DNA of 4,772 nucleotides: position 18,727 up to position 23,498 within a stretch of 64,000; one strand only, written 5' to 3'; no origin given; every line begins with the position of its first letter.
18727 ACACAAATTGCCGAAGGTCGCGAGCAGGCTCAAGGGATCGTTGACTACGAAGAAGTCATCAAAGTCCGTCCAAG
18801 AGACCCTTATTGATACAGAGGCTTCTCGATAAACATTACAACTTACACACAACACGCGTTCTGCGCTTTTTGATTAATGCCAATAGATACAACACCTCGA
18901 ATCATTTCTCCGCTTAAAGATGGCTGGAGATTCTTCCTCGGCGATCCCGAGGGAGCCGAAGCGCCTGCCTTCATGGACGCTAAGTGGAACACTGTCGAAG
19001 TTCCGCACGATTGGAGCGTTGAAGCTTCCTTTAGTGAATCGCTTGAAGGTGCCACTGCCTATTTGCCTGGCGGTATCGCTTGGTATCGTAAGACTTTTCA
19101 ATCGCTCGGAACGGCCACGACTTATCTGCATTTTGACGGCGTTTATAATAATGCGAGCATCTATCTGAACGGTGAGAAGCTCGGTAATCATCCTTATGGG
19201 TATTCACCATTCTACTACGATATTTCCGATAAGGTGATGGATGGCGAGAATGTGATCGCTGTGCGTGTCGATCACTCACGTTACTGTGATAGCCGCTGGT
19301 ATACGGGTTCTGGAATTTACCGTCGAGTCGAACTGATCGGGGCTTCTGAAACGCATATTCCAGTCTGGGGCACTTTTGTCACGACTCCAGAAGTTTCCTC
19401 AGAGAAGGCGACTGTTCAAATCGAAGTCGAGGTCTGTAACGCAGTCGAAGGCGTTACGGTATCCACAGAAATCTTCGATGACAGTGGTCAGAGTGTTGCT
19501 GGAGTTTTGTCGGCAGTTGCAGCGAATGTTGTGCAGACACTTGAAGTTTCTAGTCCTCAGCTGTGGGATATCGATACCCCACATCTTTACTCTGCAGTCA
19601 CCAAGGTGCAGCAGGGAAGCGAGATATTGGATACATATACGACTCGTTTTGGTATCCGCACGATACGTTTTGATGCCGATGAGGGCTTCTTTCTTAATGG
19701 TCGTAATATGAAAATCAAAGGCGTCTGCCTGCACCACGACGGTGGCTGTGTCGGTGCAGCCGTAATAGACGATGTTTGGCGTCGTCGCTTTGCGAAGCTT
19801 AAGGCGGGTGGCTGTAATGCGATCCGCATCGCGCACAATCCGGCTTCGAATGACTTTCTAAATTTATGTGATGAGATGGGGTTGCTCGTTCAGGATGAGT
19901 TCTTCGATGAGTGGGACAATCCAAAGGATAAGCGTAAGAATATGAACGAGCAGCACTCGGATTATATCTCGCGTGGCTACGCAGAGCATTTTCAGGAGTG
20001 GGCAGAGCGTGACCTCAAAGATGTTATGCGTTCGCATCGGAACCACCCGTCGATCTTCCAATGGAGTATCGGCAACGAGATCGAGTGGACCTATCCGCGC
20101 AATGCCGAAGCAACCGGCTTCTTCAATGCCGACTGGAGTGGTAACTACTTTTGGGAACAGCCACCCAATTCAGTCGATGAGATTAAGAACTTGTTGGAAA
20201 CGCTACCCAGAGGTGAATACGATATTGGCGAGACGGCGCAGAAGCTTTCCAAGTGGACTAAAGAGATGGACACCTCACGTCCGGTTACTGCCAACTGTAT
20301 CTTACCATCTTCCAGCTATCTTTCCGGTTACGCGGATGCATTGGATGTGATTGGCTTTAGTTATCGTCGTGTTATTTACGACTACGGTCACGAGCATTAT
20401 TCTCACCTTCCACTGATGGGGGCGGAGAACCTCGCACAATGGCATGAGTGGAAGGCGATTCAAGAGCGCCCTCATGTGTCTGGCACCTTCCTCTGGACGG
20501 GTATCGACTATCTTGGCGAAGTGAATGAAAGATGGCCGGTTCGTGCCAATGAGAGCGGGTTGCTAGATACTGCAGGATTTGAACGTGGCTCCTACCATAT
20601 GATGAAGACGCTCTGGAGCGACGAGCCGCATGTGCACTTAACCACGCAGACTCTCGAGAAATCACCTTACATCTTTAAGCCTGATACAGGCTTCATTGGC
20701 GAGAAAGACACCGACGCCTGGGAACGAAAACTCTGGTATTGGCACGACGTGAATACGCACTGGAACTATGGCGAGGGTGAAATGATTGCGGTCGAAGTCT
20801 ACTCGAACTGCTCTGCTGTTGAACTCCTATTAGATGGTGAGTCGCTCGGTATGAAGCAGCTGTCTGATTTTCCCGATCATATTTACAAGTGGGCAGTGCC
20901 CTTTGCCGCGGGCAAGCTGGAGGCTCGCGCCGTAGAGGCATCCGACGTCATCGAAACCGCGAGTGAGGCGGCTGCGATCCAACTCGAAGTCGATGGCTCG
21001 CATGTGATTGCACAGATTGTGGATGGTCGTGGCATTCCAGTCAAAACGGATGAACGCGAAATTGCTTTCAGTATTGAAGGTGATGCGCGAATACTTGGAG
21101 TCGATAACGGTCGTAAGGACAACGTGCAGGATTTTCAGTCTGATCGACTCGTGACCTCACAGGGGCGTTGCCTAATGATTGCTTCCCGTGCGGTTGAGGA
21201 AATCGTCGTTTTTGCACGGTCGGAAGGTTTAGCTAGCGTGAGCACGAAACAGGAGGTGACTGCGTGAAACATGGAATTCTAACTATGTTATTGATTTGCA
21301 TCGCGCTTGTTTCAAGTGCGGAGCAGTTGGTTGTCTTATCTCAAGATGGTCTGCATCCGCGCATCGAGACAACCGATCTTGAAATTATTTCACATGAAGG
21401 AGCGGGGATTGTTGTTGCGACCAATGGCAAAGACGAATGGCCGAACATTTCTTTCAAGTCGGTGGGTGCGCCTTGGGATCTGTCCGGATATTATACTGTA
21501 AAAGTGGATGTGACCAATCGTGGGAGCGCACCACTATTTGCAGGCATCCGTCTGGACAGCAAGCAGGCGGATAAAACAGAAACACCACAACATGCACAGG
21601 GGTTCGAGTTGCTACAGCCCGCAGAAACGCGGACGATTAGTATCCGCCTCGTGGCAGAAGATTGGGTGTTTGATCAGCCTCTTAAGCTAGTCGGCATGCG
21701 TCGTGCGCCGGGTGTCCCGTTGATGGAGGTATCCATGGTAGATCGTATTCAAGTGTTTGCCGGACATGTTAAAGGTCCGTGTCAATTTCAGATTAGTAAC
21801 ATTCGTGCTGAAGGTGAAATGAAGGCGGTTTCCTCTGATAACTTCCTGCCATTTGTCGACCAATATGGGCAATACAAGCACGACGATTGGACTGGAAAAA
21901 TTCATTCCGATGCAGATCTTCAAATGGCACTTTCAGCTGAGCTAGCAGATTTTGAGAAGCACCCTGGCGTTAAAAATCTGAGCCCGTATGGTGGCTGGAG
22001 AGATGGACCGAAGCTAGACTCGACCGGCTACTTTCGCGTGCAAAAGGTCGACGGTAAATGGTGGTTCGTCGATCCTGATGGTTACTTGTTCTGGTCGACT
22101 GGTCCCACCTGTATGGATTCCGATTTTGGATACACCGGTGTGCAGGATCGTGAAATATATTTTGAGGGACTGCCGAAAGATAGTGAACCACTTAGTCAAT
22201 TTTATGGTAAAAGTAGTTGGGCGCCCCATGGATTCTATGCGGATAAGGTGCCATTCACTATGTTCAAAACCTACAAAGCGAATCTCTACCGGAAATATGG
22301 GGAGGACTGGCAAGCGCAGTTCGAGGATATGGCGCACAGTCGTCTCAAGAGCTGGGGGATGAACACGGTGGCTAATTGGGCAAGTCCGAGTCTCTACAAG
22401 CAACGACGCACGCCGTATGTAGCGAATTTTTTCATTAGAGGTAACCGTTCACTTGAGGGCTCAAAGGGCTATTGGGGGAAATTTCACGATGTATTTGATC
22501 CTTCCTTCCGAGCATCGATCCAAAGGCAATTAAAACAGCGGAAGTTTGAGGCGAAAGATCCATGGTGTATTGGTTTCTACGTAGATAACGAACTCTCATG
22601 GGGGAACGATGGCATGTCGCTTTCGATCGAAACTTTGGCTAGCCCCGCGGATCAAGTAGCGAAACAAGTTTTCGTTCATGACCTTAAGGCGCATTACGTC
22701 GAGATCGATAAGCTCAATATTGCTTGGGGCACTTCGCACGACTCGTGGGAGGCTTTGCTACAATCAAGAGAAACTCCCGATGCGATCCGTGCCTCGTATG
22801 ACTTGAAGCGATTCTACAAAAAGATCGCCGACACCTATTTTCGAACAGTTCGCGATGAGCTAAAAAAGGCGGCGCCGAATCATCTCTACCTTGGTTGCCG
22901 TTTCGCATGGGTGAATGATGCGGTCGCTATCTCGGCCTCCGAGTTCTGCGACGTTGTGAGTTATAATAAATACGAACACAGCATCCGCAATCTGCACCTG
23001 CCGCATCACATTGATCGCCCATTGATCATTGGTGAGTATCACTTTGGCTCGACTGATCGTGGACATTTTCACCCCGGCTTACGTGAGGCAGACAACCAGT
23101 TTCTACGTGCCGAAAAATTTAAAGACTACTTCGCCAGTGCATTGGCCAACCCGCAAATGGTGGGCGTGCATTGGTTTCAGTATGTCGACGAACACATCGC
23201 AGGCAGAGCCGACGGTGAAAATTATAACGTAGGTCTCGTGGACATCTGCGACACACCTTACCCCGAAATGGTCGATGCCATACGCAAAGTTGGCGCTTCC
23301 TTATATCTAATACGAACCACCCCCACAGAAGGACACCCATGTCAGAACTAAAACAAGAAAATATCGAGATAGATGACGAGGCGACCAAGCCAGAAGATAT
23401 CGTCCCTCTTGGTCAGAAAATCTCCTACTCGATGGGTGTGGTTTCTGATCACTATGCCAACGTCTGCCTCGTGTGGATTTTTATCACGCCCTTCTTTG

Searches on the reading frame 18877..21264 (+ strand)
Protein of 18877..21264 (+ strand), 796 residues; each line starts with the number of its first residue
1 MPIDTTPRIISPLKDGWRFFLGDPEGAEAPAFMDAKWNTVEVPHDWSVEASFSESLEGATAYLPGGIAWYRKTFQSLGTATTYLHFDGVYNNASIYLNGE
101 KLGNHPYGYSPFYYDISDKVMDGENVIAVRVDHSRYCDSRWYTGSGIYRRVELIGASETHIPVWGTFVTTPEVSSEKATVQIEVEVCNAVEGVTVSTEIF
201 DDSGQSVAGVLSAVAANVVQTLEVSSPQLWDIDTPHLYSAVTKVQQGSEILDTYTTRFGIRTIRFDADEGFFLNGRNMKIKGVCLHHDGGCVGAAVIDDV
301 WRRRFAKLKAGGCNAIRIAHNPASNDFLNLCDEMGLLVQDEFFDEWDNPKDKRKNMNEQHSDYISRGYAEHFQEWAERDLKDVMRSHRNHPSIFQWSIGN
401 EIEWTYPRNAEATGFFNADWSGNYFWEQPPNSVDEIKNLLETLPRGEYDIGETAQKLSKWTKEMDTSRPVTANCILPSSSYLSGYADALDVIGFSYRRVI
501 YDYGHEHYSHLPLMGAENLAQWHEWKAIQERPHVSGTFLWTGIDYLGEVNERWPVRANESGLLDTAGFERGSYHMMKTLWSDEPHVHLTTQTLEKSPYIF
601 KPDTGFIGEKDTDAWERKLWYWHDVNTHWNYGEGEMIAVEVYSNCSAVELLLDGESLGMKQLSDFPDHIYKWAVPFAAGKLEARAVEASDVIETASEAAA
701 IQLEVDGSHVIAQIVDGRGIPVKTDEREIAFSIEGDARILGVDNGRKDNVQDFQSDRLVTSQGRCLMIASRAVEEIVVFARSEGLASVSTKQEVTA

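Call 5: search_protein_families(library=pfam, proteins=[window:18877-21264:+], max_evalue=0.001)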
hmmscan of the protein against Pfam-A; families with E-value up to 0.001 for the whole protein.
window:18877-21264:+ (796 aa): 6 families
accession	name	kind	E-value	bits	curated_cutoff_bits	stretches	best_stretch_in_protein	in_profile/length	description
PF02836.23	Glyco_hydro_2_C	-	8.8e-23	81.3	21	1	268-402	5-136/302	Glycosyl hydrolases family 2, TIM barrel domain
PF02837.24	Glyco_hydro_2_N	-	4.3e-22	79.3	28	1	13-154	4-166/169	Glycosyl hydrolases family 2, sugar binding domain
PF00703.27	Glyco_hydro_2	-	1.4e-16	61.6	23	1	166-261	5-109/109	Glycosyl hydrolases family 2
PF16355.11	DUF4982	-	2.5e-16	59.8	23.9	1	634-687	1-55/61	Domain of unknown function (DUF4982)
PF18565.7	Glyco_hydro2_C5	-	7.4e-16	58.3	32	1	705-789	15-101/103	Glycoside hydrolase family 2 C-terminal domain 5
PF22666.2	Glyco_hydro_2_N2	-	6.6e-07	30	27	1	69-133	51-119/167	Glycosyl hydrolase 2 galactose-binding domain-like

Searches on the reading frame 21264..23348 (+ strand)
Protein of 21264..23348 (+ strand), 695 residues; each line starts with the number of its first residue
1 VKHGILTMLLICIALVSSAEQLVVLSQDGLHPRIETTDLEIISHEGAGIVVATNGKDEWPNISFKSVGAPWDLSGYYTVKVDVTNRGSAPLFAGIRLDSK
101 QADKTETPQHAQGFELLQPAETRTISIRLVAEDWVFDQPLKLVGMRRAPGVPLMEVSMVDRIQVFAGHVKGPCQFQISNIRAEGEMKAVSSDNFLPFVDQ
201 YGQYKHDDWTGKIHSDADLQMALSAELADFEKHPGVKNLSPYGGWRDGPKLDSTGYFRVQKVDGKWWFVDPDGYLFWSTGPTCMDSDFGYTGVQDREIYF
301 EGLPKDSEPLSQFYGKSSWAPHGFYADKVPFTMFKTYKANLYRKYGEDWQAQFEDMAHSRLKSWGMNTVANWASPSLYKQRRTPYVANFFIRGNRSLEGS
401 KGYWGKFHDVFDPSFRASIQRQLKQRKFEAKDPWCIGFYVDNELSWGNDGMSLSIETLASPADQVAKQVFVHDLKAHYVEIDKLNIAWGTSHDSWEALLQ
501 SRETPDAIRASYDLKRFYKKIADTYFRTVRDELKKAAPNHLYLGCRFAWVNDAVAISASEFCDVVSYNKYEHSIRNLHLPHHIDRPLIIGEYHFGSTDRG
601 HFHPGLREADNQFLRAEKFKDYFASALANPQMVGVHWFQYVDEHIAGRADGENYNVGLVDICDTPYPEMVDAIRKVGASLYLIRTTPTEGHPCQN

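Call 6: search_protein_families(library=pfam, proteins=[window:21264-23348:+], max_evalue=0.001)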
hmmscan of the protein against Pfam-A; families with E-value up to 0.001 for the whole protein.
window:21264-23348:+ (695 aa): 1 family
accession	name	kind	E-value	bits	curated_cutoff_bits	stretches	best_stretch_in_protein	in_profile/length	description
PF02449.21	Glyco_hydro_42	-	1.2e-05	25.3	21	1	393-572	90-264/376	Beta-galactosidase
